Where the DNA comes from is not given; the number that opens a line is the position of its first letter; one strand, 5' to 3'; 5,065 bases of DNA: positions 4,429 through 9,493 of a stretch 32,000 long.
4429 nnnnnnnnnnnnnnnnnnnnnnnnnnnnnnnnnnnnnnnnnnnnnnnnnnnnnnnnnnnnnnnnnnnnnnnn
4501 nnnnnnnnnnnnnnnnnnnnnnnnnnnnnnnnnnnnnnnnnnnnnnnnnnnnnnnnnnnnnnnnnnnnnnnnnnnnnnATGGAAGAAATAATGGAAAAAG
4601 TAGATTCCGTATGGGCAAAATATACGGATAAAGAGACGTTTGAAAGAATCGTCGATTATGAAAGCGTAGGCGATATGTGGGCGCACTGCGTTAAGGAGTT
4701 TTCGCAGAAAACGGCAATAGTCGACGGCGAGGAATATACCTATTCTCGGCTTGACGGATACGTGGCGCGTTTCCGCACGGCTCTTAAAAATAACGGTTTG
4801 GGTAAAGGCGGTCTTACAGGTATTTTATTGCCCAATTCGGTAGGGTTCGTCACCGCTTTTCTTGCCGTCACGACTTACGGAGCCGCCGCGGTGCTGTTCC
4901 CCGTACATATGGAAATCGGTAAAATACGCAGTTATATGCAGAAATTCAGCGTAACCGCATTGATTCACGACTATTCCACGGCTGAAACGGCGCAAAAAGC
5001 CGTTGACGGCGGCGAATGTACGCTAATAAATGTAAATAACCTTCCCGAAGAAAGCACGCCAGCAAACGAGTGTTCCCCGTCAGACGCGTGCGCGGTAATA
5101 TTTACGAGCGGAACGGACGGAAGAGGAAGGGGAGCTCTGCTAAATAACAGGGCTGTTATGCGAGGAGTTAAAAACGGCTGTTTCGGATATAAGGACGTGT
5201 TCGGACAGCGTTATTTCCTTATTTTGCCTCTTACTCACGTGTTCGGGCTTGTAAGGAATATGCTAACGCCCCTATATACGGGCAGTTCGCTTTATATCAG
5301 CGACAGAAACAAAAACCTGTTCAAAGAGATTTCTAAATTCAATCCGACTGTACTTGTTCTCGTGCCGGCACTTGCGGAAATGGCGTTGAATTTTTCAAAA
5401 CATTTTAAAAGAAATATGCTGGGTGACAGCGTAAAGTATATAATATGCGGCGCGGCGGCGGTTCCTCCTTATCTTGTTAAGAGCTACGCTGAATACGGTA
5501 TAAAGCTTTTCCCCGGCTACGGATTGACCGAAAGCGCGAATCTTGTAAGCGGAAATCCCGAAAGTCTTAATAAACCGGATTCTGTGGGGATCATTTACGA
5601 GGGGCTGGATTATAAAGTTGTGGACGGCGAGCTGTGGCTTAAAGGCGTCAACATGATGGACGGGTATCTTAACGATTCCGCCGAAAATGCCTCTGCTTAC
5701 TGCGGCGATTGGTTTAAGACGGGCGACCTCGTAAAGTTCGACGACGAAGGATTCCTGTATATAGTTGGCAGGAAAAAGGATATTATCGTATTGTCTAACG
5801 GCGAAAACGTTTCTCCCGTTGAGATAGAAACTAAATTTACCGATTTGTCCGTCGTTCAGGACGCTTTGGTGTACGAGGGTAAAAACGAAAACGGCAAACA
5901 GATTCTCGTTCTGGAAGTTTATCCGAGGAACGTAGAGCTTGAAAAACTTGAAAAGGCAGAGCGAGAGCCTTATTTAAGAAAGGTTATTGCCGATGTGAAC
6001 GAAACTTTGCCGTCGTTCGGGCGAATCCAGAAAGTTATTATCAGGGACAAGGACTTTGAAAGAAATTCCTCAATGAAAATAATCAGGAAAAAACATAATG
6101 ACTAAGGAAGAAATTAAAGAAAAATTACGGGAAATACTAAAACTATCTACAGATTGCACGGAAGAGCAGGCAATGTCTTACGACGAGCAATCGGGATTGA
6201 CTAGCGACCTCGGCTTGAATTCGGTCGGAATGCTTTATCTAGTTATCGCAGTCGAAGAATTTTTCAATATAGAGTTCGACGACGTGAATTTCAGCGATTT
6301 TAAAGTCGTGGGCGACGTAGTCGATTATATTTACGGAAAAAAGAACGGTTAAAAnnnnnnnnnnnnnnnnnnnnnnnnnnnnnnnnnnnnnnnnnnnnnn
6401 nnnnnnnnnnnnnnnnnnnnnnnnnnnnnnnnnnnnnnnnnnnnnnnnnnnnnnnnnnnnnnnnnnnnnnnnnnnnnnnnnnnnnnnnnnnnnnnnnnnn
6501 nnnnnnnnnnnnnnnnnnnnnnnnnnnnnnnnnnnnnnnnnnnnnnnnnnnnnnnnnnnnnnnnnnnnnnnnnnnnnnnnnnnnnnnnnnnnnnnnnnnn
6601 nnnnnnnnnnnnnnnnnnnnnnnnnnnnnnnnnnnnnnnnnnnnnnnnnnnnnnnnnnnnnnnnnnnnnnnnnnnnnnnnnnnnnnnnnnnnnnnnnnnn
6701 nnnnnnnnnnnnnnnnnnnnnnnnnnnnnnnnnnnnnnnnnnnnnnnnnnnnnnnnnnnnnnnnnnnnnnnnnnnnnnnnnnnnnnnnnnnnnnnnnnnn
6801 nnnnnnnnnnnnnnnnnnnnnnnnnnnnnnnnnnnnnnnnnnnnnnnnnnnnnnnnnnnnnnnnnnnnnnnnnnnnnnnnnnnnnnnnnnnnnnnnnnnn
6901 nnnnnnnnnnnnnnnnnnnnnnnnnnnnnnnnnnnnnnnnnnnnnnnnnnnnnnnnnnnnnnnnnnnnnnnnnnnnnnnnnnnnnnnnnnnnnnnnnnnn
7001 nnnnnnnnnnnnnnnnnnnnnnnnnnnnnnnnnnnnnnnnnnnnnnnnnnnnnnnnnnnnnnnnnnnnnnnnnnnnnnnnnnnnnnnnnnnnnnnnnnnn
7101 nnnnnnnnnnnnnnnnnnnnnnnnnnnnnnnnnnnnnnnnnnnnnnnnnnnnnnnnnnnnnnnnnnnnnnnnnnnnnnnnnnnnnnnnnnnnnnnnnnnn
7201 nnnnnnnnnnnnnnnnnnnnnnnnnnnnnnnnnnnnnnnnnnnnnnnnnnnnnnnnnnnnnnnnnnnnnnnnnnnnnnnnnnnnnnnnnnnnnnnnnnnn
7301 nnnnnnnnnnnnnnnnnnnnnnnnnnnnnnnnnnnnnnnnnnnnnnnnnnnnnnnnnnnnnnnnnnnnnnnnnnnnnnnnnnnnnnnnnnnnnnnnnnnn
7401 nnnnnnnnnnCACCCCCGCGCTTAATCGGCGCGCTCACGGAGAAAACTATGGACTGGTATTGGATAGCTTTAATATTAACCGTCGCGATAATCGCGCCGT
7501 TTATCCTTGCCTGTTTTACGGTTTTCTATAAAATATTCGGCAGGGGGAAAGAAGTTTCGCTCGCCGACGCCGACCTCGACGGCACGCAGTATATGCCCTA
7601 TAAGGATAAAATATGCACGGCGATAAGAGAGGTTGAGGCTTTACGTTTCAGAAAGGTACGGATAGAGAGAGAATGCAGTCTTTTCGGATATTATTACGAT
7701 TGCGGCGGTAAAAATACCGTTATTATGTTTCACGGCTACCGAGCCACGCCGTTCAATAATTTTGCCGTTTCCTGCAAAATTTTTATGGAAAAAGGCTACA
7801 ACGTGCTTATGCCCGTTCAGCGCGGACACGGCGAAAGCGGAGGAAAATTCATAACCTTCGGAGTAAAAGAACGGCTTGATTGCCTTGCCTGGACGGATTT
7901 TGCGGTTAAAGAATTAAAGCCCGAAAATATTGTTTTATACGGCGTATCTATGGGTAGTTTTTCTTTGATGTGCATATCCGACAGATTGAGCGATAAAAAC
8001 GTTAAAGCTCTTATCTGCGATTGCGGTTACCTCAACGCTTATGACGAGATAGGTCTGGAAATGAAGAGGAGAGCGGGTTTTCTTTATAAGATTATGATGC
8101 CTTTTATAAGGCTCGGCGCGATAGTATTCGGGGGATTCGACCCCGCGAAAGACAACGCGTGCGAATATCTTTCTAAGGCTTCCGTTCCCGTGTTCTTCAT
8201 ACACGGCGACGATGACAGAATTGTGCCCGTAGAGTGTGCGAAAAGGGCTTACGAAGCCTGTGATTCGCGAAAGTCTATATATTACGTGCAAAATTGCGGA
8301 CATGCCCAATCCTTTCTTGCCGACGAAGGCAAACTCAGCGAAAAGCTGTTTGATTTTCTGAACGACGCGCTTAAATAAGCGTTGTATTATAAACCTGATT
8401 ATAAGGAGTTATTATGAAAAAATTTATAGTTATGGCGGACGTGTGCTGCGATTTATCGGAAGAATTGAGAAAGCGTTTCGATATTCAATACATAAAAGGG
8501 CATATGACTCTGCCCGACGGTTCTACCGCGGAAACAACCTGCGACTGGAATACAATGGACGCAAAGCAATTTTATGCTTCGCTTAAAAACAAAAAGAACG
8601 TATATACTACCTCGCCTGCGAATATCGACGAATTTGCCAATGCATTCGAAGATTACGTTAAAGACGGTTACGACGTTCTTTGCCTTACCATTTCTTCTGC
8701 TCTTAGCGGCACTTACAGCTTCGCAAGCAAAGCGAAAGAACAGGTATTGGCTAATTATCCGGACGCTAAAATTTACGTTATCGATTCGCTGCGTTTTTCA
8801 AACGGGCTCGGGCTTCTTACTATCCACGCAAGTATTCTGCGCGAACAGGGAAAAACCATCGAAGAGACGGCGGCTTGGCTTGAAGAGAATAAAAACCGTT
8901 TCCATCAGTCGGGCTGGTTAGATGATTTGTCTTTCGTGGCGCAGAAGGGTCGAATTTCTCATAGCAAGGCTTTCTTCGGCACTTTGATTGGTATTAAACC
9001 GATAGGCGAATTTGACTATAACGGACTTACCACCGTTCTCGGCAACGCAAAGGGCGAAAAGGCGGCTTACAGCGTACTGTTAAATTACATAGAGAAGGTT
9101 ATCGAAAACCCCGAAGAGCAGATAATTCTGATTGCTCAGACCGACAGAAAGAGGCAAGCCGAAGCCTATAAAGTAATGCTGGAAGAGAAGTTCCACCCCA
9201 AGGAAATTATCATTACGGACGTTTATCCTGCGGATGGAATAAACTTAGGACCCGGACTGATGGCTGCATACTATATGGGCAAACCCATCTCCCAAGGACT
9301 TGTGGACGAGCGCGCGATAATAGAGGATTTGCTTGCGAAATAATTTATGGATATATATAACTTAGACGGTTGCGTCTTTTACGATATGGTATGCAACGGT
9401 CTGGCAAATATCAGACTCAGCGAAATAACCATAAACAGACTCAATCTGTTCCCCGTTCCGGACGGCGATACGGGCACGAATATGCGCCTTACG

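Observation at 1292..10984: Self-contained nine-gene acyl-activation / carrier / acyl-transfer operon: candidate undescribed lipid scavenging, remodelling or lipid-metabolite system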

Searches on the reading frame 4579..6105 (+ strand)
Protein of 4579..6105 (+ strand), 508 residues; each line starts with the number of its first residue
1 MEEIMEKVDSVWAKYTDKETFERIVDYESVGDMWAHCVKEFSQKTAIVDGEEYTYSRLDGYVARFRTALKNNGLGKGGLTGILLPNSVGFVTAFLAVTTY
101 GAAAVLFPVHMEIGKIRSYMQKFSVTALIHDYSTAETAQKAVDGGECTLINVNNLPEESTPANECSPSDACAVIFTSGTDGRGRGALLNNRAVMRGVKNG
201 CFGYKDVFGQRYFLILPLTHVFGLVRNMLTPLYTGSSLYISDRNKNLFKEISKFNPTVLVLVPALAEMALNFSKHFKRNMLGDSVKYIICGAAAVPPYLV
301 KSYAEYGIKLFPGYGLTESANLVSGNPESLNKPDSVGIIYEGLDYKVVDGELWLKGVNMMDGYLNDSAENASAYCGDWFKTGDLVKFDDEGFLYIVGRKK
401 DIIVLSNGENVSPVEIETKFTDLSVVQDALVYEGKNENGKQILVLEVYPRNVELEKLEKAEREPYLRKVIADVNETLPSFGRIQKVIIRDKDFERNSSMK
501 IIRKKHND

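Call 3: search_protein_families(library=pfam, proteins=[window:4579-6105:+], max_evalue=0.01)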
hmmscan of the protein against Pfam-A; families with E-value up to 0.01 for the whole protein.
window:4579-6105:+ (508 aa): 2 families
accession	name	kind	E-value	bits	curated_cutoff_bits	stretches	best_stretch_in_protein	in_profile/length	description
PF00501.34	AMP-binding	-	3.5e-54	184.5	29.9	1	37-364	4-384/384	AMP-binding enzyme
PF23562.2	AMP-binding_C_3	-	7.1e-11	43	20.8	1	401-505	2-107/124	AMP-binding enzyme C-terminal domain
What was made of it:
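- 4579..6105 (+): g4: canonical ANL acyl-AMP/acyl-carrier ligase. The likely start is 4591, giving 504 aa. AMP-binding 184.5 bits plus AMP-binding_C_3 (call 3).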

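Call 4: search_protein_families(library=ncbifam, proteins=[window:4579-6105:+], max_evalue=0.01)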
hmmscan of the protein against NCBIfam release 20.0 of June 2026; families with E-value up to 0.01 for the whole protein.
window:4579-6105:+ (508 aa): 103 families (the best 25 are shown)
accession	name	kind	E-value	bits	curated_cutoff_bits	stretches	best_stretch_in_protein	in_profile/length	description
NF004837.0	PRK06187.1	subfamily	3.6e-59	200.4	476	2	152-504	154-516/531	long-chain-fatty-acid--CoA ligase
TIGR01923.1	menE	equivalog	6.5e-51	173.6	330.15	1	54-433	1-381/442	o-succinylbenzoate--CoA ligase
NF004114.0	PRK05605.1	equivalog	8.5e-50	169.6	766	2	160-450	213-519/575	long-chain-fatty-acid--CoA ligase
NF052269.1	Staph_lig_FadD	equivalog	1.1e-48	165.8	650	1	43-434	15-427/499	long-chain-fatty-acid--CoA ligase FadD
NF005307.0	PRK06839.1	equivalog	4.4e-44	151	748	1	45-437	19-430/496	o-succinylbenzoate--CoA ligase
NF005801.1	PRK07656.1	equivalog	5.7e-44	150.6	657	1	30-431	3-434/500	FadD3 family acyl-CoA ligase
NF006572.0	PRK09088.1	equivalog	5e-42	144.2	696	1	47-431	23-419/491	acyl-CoA synthetase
NF002966.0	PRK03640.1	equivalog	8.5e-41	140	556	1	43-505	17-475/483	o-succinylbenzoate--CoA ligase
NF006182.0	PRK08316.1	subfamily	2.3e-40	138.6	663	1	26-504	9-511/523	fatty acyl-CoA synthetase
NF005714.0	PRK07529.1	subfamily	6.7e-40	137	632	1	160-429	210-504/640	acyl-CoA synthetase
NF004758.0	PRK06087.1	equivalog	1.9e-37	128.9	736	2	165-432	185-465/548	medium-chain fatty-acid--CoA ligase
TIGR01733.1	AA-adenyl-dom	subfamily_domain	5.9e-37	127.4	317.4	1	54-431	1-409/409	amino acid adenylation domain-containing protein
NF004511.1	PRK05852.1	equivalog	3.5e-36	124.9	650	1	35-442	6-446/505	FadD7 family fatty acid--CoA ligase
NF006539.0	PRK09029.1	equivalog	5e-36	124.5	494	1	33-439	8-393/458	o-succinylbenzoate--CoA ligase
NF006181.0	PRK08314.1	subfamily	8e-36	123.4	705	2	125-437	161-489/563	long-chain-fatty-acid--CoA ligase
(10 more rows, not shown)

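Call 20: search_solved_structures(query=window:4579-6105:+, max_evalue=1e-10)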
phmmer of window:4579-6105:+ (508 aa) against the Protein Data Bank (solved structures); distinct sequences matched with E-value up to 1e-10: 94 (the best 60 are shown).
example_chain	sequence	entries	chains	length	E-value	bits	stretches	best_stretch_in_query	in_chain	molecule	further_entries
6qjz_A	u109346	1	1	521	4e-33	117.7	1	166-436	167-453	oxalyl CoA-synthetase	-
5ie0_A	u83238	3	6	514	2.3e-32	115.2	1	28-434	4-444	Oxalate--CoA ligase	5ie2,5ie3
3r44_A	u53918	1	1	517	4.3e-30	107.6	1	53-438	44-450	fatty acyl CoA synthetase FADD13 (FATTY-ACYL-CoA SYNTHETASE)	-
5x8f_A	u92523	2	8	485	2.6e-28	101.8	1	47-432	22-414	2-succinylbenzoate--CoA ligase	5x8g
5buq_A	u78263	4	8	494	3.8e-28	101.3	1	47-431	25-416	2-succinylbenzoate--CoA ligase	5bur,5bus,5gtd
8wev_A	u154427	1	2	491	4.4e-28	101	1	49-421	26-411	Feruloyl-CoA Synthetase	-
8weu_A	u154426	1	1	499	4.7e-28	100.9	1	49-421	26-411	Fatty-acyl-CoA synthase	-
6mfy_A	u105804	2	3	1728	4.5e-26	94.4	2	42-444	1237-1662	Linear gramicidin synthase subunit A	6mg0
9be3_A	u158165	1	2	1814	5.3e-26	94.2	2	42-444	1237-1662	Linear gramicidin synthase subunit A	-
6mfz_A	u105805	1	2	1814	5.3e-26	94.2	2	42-444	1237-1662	Linear gramicidin synthase subunit A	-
9be4_A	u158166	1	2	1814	5.3e-26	94.2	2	42-444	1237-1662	Linear gramicidin synthase subunit A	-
9meh_A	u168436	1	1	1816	5.3e-26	94.2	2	42-444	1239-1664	Linear gramicidin synthase subunit A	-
3ipl_A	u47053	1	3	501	1e-24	89.9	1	165-443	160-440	2-succinylbenzoate--CoA ligase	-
3a9u_A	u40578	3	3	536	1.9e-24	89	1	48-448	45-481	4-coumarate--CoA ligase | 4-coumarate:CoA ligase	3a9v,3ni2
5bsw_A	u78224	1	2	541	3.3e-24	88.3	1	38-449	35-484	4-coumarate--CoA ligase 2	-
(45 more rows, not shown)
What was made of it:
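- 4579..6105 (+): Nearest solved relatives are oxalyl-CoA synthetase, FadD13, MenE and AasS (call 20).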

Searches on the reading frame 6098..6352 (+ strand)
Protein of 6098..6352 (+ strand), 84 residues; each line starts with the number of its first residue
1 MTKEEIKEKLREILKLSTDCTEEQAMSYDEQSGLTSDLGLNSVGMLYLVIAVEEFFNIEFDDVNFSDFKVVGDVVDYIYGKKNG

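Call 3: search_protein_families(library=pfam, proteins=[window:6098-6352:+], max_evalue=0.01)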
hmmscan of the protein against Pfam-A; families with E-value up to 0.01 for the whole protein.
window:6098-6352:+ (84 aa): 1 family
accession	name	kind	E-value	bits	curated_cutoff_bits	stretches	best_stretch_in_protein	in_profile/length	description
PF00550.31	PP-binding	-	6.4e-07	30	20.8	1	6-78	3-67/67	Phosphopantetheine attachment site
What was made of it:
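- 6098..6352 (+): g5: free, atypical acyl carrier protein (84 aa) with Ser42 in D-L-G-L-N-S. PP-binding 30 bits (call 3).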

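Call 4: search_protein_families(library=ncbifam, proteins=[window:6098-6352:+], max_evalue=0.01)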
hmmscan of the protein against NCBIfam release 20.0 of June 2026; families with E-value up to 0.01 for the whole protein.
window:6098-6352:+ (84 aa): 15 families
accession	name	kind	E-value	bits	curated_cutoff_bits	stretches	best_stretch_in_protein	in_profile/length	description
NF009104.0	PRK12449.1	equivalog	4.4e-13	49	70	1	1-82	1-79/80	acyl carrier protein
NF002147.0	PRK00982.1-1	equivalog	3.3e-10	39.6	84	1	1-81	3-80/83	acyl carrier protein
TIGR00517.1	acyl_carrier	equivalog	5e-10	39.1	70.45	1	4-81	2-76/77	acyl carrier protein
NF002148.0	PRK00982.1-2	subfamily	9.5e-10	38.2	71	1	3-82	2-78/79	acyl carrier protein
NF002150.0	PRK00982.1-4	subfamily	1.7e-09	37.8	66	1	1-82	1-79/80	acyl carrier protein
NF002151.0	PRK00982.1-5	equivalog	2.5e-07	30.7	92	1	5-81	3-76/78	acyl carrier protein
NF002149.0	PRK00982.1-3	equivalog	5e-07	29.6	106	1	5-81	3-76/78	acyl carrier protein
NF005798.0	PRK07639.1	equivalog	1.1e-06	28.9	100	1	1-79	1-79/91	petrobactin biosynthesis protein AsbD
NF058660.1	cispen_ACP_AmcB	equivalog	1.3e-06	28.4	80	1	6-79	2-76/80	cispentacin biosynthesis acyl carrier protein AmcB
NF040636.1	AcpM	exception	5.1e-06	26.4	146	1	2-78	2-75/93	meromycolate extension acyl carrier protein AcpM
NF005480.0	PRK07081.1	equivalog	0.00014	21.7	72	1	7-63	2-56/83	acyl carrier protein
NF006031.0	PRK08172.1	equivalog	0.00017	22.2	76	1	15-75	11-71/82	acyl carrier protein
TIGR04069.1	ocin_ACP_rel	hypoth_equivalog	0.00044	20.7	70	1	5-60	1-57/77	peptide maturation system acyl carrier-related protein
NF003757.0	PRK05350.1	equivalog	0.00081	19.5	65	1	1-79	2-77/83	acyl carrier protein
NF004533.0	PRK05883.1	equivalog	0.0063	16.3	72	1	4-78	22-93/100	acyl carrier protein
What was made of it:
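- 6098..6352 (+): All AcpP NCBIfam models score below their cut-offs (call 4).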

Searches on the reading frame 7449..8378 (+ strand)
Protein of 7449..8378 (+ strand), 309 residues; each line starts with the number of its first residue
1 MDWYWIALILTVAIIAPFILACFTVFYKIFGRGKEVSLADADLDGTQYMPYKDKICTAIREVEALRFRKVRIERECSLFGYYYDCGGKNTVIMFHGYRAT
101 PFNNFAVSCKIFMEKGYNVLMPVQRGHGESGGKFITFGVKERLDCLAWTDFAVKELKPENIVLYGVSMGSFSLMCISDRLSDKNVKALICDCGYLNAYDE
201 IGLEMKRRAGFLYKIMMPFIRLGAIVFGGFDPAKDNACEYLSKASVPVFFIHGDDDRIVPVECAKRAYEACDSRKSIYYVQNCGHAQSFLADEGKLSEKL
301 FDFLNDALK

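Call 3: search_protein_families(library=pfam, proteins=[window:7449-8378:+], max_evalue=0.01)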
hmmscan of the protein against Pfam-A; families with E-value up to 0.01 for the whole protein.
window:7449-8378:+ (309 aa): 8 families
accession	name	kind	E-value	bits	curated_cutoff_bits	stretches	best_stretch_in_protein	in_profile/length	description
PF12146.15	Hydrolase_4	-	2.3e-14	53.7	27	2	88-196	4-112/239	Serine aminopeptidase, S33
PF00561.26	Abhydrolase_1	-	2.1e-09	37.9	25.8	1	90-199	2-106/245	alpha/beta hydrolase fold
PF00326.27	Peptidase_S9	-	2.7e-06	27.5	22.6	0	108-178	6-83/213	Prolyl oligopeptidase family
PF02129.25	Peptidase_S15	-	7e-06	26.4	23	1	99-200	46-135/262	X-Pro dipeptidyl-peptidase (S15 family)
PF03959.19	FSH1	-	4e-05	23.8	21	1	224-279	137-193/211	Serine hydrolase (FSH1)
PF12697.13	Abhydrolase_6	-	0.00011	23.4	26.3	1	91-214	1-121/217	Alpha/beta hydrolase family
PF02230.22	Abhydrolase_2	-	0.00017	22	23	1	223-272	132-183/217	Phospholipase/Carboxylesterase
PF20434.5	BD-FAE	-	0.0012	18.8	26.8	1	236-267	180-211/215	BD-FAE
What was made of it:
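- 7449..8378 (+): g7: alpha/beta hydrolase with an N-terminal membrane anchor and a Ser167-Asp256-His285 triad. The catalytic domain is predicted to be cytoplasmic. Hydrolase_4 53.7 bits (call 3).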

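Call 4: search_protein_families(library=ncbifam, proteins=[window:7449-8378:+], max_evalue=0.01)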
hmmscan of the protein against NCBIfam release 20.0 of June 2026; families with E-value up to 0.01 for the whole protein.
window:7449-8378:+ (309 aa): 10 families
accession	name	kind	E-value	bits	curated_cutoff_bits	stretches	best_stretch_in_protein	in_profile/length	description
NF050089.1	i_nPHAscl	equivalog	1.9e-06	27.1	300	1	242-301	227-285/288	intracellular short-chain-length polyhydroxyalkanoate depolymerase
NF047920.1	lactonase_UilS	equivalog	5.9e-06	26.2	400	0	90-205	26-142/285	UilS family quorum-quenching N-acyl-homoserine lactonase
NF011457.0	PRK14875.1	equivalog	2.7e-05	23.3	307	0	237-286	307-352/372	acetoin dehydrogenase dihydrolipoyllysine-residue acetyltransferase subunit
TIGR02427.1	protocat_pcaD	equivalog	0.00012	21.5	255.85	0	240-304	188-250/251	3-oxoadipate enol-lactonase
TIGR01738.1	bioH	equivalog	0.0007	19.3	206.95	1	238-303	181-244/245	pimeloyl-ACP methyl ester esterase BioH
NF045632.1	hydroxlase_HsaD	equivalog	0.00091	18.2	400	0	81-134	25-81/290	4,5:9,10-diseco-3-hydroxy-5,9,17-trioxoandrosta-1(10),2-diene-4-oate hydrolase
NF007857.0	PRK10566.1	equivalog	0.0021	17.9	201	0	244-275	185-216/249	esterase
TIGR03695.1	menH_SHCHC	equivalog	0.0026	17.2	208.55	0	88-170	2-82/252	2-succinyl-6-hydroxy-2,4-cyclohexadiene-1-carboxylate synthase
TIGR03343.1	biphenyl_bphD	equivalog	0.0046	16.2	462.15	0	79-129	20-73/282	2-hydroxy-6-oxo-6-phenylhexa-2,4-dienoate hydrolase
TIGR01607.1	PST-A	paralog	0.0061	15.7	218.25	0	239-304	265-330/332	Plasmodium subtelomeric family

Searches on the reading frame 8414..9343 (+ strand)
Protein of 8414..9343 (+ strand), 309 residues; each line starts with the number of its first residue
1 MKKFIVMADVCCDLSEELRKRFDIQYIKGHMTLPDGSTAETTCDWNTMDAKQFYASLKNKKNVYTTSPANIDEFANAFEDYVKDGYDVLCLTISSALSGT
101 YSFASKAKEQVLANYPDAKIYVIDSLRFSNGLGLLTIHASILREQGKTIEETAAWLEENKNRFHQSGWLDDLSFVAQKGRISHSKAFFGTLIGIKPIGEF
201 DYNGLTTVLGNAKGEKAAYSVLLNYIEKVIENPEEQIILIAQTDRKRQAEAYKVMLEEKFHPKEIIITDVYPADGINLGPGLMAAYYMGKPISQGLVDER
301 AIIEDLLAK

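Call 3: search_protein_families(library=pfam, proteins=[window:8414-9343:+], max_evalue=0.01)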
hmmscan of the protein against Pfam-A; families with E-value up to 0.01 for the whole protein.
window:8414-9343:+ (309 aa): 1 family
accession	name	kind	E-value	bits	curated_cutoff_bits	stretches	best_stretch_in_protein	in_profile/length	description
PF02645.21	DegV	-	3.9e-59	200.7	27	1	3-287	1-277/280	Uncharacterised protein, DegV family COG1307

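Call 4: search_protein_families(library=ncbifam, proteins=[window:8414-9343:+], max_evalue=0.01)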
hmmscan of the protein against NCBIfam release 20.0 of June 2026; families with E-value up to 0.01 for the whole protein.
window:8414-9343:+ (309 aa): 2 families
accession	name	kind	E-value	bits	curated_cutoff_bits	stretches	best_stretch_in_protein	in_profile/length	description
TIGR00762.1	DegV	domain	2.5e-59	200.7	99.7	1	6-287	3-275/276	DegV family EDD domain-containing protein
NF038249.1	fatty_FakB1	equivalog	5e-33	114.5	350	1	3-293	2-285/286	fatty acid kinase binding subunit FakB1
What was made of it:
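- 8414..9343 (+): g8: DegV/FakB-type fatty-acid-binding protein. DegV 200.7 bits, and TIGR00762 above its cut-off (calls 3, 4).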
